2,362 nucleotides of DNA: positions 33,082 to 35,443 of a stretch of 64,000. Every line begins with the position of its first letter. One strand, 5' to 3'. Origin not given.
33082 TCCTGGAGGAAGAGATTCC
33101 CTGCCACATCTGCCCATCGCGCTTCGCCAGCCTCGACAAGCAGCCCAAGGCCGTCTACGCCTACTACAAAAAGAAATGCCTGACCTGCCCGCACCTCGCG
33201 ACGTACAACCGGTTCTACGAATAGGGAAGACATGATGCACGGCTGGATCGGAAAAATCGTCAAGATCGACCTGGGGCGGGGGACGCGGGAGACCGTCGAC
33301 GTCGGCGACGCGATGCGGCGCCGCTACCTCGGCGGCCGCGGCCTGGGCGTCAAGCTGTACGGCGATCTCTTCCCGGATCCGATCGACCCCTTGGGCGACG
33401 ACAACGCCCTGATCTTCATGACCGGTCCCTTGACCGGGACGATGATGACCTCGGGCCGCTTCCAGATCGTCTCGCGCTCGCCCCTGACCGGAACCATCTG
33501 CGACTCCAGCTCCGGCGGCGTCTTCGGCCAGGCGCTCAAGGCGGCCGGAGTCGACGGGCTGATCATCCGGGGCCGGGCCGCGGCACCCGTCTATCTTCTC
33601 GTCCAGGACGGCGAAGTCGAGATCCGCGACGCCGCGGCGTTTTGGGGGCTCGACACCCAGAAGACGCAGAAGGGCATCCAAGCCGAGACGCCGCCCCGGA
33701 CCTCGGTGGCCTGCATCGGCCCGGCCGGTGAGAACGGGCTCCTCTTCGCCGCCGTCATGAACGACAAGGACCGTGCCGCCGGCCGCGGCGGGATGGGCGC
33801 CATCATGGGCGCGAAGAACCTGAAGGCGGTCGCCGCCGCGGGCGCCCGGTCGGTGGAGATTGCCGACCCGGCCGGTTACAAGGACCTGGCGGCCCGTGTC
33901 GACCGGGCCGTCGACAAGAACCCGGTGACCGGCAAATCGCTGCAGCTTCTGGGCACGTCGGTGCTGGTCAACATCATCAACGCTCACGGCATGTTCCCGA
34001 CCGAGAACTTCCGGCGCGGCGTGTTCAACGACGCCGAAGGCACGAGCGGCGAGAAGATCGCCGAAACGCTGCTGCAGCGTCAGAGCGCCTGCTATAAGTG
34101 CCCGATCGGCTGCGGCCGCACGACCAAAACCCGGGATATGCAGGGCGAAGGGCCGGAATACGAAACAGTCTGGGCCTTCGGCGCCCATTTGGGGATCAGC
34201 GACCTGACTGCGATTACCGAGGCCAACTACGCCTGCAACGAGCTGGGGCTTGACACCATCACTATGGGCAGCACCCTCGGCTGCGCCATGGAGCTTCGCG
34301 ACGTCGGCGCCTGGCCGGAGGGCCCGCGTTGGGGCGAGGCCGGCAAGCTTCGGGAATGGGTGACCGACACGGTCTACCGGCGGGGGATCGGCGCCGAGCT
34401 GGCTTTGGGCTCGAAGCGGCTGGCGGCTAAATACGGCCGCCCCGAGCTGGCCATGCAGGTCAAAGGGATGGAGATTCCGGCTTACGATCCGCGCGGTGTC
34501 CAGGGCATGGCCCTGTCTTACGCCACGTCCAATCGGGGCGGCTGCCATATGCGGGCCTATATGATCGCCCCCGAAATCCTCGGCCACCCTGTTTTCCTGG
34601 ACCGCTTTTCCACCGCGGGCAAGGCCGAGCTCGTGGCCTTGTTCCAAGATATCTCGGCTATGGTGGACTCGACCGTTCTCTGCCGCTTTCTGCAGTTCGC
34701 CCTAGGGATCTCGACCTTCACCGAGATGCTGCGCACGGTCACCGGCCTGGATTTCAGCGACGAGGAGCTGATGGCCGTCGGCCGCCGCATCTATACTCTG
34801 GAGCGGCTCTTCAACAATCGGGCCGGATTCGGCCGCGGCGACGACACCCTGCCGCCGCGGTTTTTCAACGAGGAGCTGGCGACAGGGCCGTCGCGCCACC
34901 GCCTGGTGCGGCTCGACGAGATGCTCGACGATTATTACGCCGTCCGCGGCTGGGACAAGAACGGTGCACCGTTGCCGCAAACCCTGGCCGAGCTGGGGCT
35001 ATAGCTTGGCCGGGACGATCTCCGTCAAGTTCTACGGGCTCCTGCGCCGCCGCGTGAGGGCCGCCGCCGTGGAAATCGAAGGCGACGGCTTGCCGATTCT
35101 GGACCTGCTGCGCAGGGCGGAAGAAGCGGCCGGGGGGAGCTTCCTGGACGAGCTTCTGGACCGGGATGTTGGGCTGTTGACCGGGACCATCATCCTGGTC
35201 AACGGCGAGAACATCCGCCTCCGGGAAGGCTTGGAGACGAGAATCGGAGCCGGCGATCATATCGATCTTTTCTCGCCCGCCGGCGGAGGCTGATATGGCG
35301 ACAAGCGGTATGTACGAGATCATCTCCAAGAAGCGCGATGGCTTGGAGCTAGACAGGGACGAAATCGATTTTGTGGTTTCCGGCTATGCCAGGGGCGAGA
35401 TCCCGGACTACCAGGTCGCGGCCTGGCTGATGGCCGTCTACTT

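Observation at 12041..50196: About 38-kb nucleic-acid / nucleoside / base catabolic supercluster in an anaerobe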

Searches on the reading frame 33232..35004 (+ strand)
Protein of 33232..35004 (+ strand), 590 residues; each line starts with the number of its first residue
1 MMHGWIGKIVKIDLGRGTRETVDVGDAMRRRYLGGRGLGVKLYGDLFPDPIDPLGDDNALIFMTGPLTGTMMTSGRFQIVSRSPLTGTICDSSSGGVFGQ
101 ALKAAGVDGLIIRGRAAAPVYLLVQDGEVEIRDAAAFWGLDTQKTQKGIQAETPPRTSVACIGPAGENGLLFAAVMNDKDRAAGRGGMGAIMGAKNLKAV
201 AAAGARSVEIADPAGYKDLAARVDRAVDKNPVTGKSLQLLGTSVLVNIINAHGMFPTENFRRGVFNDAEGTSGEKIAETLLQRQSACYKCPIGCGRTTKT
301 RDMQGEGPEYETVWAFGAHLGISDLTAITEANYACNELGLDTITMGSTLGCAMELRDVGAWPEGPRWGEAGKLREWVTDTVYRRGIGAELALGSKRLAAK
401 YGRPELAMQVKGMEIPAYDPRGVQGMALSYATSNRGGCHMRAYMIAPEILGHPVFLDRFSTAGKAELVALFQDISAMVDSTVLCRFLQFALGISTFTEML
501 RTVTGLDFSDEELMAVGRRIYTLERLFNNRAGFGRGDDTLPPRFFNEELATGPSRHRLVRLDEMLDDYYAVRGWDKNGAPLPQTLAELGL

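Call 6: search_protein_families(library=pfam, proteins=[window:33232-35004:+], max_evalue=0.001)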
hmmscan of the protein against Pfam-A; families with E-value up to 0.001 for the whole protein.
window:33232-35004:+ (590 aa): 2 families
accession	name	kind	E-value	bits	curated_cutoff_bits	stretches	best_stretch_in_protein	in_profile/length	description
PF01314.23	AFOR_C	-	9.6e-141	469.8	27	1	220-590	3-385/385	Aldehyde ferredoxin oxidoreductase, domains 2 & 3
PF02730.20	AFOR_N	-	2.5e-73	246.5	29.8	1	7-204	1-198/199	Aldehyde ferredoxin oxidoreductase, N-terminal domain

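Call 11: search_protein_families(library=ncbifam, proteins=[window:33232-35004:+], max_evalue=0.00001)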
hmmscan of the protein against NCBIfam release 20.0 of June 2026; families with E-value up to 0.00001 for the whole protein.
window:33232-35004:+ (590 aa): 2 families
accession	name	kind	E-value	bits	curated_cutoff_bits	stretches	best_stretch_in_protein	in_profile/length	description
NF007354.0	PRK09849.1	equivalog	4e-60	204.2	868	1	1-220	4-223/703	aldehyde ferredoxin oxidoreductase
NF040818.1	GAPOR_Arch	equivalog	1.3e-09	36.9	1300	1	36-128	29-123/654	glyceraldehyde-3-phosphate:ferredoxin oxidoreductase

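Call 41: find_related_loci(query=window:33232-35004:+, collection=genome_contigs, flank=6000)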
Query window:33232-35004:+ (590 aa) in genome_contigs; peptide patterns used: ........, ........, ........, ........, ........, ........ (x = any residue, [..] = any of these).
175 stretches matched a pattern; 146 encode a relative of the query (tblastn E <= 1e-3); the best 80 are kept; 80 distinct loci.
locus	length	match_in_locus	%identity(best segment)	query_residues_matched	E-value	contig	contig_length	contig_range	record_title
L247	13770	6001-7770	85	1-590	0e+0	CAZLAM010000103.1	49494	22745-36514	MAG TPA_asm: uncultured Eubacteriales bacterium isolate binchicken_co255_92 genome assembly, contig: k141_453888, whole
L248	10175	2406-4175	85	2-590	0e+0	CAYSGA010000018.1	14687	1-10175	MAG TPA_asm: uncultured Eubacteriales bacterium isolate SRP178699_co1_488 genome assembly, contig: NODE_5311_length_1468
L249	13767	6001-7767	85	2-590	0e+0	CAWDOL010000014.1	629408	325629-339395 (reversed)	MAG: Candidatus Aminicenantes bacterium isolate MFD04716.bin.2.239 genome assembly, contig: contig_31305, whole genome s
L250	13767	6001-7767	82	2-590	0e+0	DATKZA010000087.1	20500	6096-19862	MAG TPA_asm: Patescibacteria group bacterium isolate SMAG_U14233 k141_4413631, whole genome shotgun sequence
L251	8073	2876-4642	81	2-590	0e+0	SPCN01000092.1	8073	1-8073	MAG: Chrysiogenales bacterium isolate das_tool.metabat2.18 k141_2341100, whole genome shotgun sequence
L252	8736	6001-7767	81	2-590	0e+0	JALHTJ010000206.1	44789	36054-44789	MAG: Candidatus Aminicenantes bacterium isolate PFL21 seq_2090952, whole genome shotgun sequence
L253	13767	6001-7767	81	2-590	0e+0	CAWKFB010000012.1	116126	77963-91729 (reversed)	MAG: Candidatus Aminicenantes bacterium isolate MFD05942.bin.2.60 genome assembly, contig: contig_33059, whole genome sh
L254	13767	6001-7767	78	2-590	0e+0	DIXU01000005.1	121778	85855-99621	MAG TPA_asm: Candidatus Aminicenantes bacterium UBA6072 UBA6072_contig_178, whole genome shotgun sequence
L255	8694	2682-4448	78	2-590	0e+0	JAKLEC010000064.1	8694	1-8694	MAG: Acidobacteria bacterium isolate RA.bin124 RA.bin124_64, whole genome shotgun sequence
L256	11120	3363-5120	78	2-587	0e+0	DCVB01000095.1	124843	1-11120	MAG TPA_asm: Candidatus Aminicenantes bacterium UBA2199 UBA2199_contig_12406, whole genome shotgun sequence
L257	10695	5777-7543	78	2-590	0e+0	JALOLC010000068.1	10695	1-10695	MAG: Acidobacteria bacterium isolate Prado015 scaffold_12780, whole genome shotgun sequence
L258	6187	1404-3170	77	2-590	0e+0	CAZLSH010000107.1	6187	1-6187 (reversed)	MAG TPA_asm: uncultured Clostridia bacterium isolate SRP192927_co7_47 genome assembly, contig: NODE_29339_length_6187_co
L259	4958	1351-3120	76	1-590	0e+0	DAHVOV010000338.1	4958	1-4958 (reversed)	MAG TPA_asm: Candidatus Aminicenantes bacterium isolate clean593 k141_49003, whole genome shotgun sequence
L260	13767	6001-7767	77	2-590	0e+0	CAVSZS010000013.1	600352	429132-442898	MAG: Candidatus Aminicenantes bacterium isolate MFD04716.bin.1.273 genome assembly, contig: contig_7861, whole genome sh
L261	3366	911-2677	76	2-590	0e+0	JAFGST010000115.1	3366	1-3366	MAG: Candidatus Aminicenantes bacterium isolate Zod_Metabat.920 k87_5791961, whole genome shotgun sequence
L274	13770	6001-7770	64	1-590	0e+0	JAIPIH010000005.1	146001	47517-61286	MAG: Candidatus Cloacimonadota bacterium isolate Tobar13.5m-G70 Tobar13-5m-C86, whole genome shotgun sequence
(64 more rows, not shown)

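Call 45: search_protein_families(library=pfam, proteins=[L274:20-580:+, L274:582-2051:+, L274:2063-3265:+, L274:3308-4138:+, L274:4083-5147:+, L274:5162-5992:+, L274:7905-9452:+, L274:9578-11056:-, L274:11285-12376:+], max_evalue=0.00001)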
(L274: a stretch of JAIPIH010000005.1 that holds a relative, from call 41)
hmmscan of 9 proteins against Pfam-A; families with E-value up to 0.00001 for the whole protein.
L274:20-580:+ (186 aa): 1 family
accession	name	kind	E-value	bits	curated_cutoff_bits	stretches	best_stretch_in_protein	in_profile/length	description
PF13632.12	Glyco_trans_2_3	-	1.2e-08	35.5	27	1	10-160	65-183/198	Glycosyl transferase family group 2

L274:582-2051:+ (489 aa): 0 families

L274:2063-3265:+ (400 aa): 2 families
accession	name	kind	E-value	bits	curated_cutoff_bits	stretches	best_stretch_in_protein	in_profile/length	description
PF13562.11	NTP_transf_4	-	4.3e-29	102.1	27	1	4-164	2-149/153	Sugar nucleotidyl transferase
PF00132.30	Hexapep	-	1.3e-12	47.2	27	1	206-238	2-34/36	Bacterial transferase hexapeptide (six repeats)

L274:3308-4138:+ (276 aa): 1 family
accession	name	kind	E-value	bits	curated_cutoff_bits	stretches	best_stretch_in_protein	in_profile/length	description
PF04468.17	PSP1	-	7.5e-27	93.9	27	1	65-148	2-85/86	PSP1 C-terminal conserved region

L274:4083-5147:+ (354 aa): 2 families
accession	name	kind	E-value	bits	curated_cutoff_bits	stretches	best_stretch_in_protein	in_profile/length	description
PF21016.3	RlmN_N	-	1.9e-18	66.4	24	1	17-70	3-56/60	Ribosomal RNA large subunit methyltransferase N-terminal domain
PF04055.27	Radical_SAM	-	4.7e-14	53.3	29.5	1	118-278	2-157/166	Radical SAM superfamily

L274:5162-5992:+ (276 aa): 1 family
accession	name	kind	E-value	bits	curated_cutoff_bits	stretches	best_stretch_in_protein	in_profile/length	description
PF01791.15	DeoC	-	2.9e-15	56.9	23.8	1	10-213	3-223/229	DeoC/LacD family aldolase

L274:7905-9452:+ (515 aa): 1 family
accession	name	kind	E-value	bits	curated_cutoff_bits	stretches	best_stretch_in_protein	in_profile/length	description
PF02511.20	Thy1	-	7.1e-52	176.4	24.8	2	25-244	8-191/191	Thymidylate synthase complementing protein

L274:9578-11056:- (492 aa): 2 families
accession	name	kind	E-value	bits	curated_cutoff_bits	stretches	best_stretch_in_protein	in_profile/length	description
PF01875.22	Memo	-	8.3e-59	199.4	27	1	23-290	1-268/269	Memo-like protein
PF01871.22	AMMECR1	-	6.6e-54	182.3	25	1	315-483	2-168/168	AMMECR1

L274:11285-12376:+ (363 aa): 2 families
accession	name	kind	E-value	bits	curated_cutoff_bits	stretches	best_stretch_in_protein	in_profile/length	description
PF04055.27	Radical_SAM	-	1.3e-22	81.2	29.5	1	104-251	4-158/166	Radical SAM superfamily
PF13353.11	Fer4_12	-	1.1e-07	32.7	22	1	101-203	9-112/137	4Fe-4S single cluster domain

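Call 52: search_solved_structures(query=window:33232-35004:+, max_evalue=1e-10, show_alignments=1)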
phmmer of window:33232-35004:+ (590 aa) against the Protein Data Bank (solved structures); distinct sequences matched with E-value up to 1e-10: 9.
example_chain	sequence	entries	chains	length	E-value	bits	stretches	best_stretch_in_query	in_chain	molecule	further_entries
9mqx_D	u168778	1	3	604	2.6e-184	617.4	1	2-590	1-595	Aldehyde:ferredoxin oxidoreductase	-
1aor_A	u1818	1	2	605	3.1e-170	570.9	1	2-590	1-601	ALDEHYDE FERREDOXIN OXIDOREDUCTASE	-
9g7j_A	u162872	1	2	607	8.9e-170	569.4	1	2-590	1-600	Aldehyde ferredoxin oxidoreductase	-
8c0z_A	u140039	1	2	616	5.5e-150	504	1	4-590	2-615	Aldehyde:ferredoxin oxidoreductase,tungsten-containing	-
9q1t_A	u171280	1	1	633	2.4e-125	422.7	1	4-589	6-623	Tungsten-dependent aldehyde oxidoreductase WOR83 from Haloferax volcanii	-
1b25_A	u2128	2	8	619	6.1e-94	319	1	2-590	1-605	PROTEIN (FORMALDEHYDE FERREDOXIN OXIDOREDUCTASE) | FORMALDEHYDE FERREDOXIN OXIDOREDUCTASE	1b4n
6x6u_A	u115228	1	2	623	6.1e-62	213.3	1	2-590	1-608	Formaldehyde:ferredoxin oxidoreductase wor5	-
6x1o_A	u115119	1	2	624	6.2e-62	213.3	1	2-590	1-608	Formaldehyde:ferredoxin oxidoreductase wor5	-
4z3w_A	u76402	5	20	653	3.4e-51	177.8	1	4-402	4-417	Benzoyl-CoA reductase, putative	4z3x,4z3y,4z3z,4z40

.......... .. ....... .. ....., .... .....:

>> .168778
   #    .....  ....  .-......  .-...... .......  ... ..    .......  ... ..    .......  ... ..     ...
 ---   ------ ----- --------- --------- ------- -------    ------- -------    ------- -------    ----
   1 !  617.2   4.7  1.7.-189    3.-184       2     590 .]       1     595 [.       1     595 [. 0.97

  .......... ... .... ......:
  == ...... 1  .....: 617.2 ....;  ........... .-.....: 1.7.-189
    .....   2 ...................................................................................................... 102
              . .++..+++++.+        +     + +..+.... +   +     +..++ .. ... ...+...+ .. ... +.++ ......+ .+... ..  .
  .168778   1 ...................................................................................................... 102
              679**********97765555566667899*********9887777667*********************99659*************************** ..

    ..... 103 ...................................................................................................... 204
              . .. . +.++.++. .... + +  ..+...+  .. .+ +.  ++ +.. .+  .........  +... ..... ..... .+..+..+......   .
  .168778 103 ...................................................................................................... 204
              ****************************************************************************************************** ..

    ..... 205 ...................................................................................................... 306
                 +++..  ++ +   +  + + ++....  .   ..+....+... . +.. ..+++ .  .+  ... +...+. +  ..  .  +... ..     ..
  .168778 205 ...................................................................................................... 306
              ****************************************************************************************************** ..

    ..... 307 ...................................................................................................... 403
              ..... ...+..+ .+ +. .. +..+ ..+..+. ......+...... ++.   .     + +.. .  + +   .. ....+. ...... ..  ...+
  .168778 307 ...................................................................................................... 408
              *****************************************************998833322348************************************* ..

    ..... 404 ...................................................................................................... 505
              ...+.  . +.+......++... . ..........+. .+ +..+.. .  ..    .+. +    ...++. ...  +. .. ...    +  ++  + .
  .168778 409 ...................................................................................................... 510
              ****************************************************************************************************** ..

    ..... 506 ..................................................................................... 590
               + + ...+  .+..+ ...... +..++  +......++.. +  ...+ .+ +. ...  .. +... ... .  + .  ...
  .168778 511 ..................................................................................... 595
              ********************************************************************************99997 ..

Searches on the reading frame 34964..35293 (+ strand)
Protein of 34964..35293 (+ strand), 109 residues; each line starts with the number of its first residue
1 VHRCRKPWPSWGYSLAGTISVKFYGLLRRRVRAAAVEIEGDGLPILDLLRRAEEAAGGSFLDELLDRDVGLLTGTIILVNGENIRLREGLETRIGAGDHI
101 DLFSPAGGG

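Call 7: search_protein_families(library=pfam, proteins=[window:34964-35293:+], max_evalue=0.001)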
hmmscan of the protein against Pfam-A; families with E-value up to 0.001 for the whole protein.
window:34964-35293:+ (109 aa): 1 family
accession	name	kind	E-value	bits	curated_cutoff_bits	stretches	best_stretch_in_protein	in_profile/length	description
PF02597.26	ThiS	-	2.1e-08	35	22.5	1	21-109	1-76/76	ThiS family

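Call 11: search_protein_families(library=ncbifam, proteins=[window:34964-35293:+], max_evalue=0.00001)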
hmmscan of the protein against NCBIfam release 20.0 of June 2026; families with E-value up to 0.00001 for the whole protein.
window:34964-35293:+ (109 aa): 2 families
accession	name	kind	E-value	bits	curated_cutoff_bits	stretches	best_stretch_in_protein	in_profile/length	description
TIGR01687.1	moaD_arch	subfamily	1.6e-10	41.3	49.5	1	19-109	1-88/88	MoaD family protein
NF041918.1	SAMP1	equivalog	3.3e-08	33.9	60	1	20-109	2-91/91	ubiquitin-like small modifier protein 1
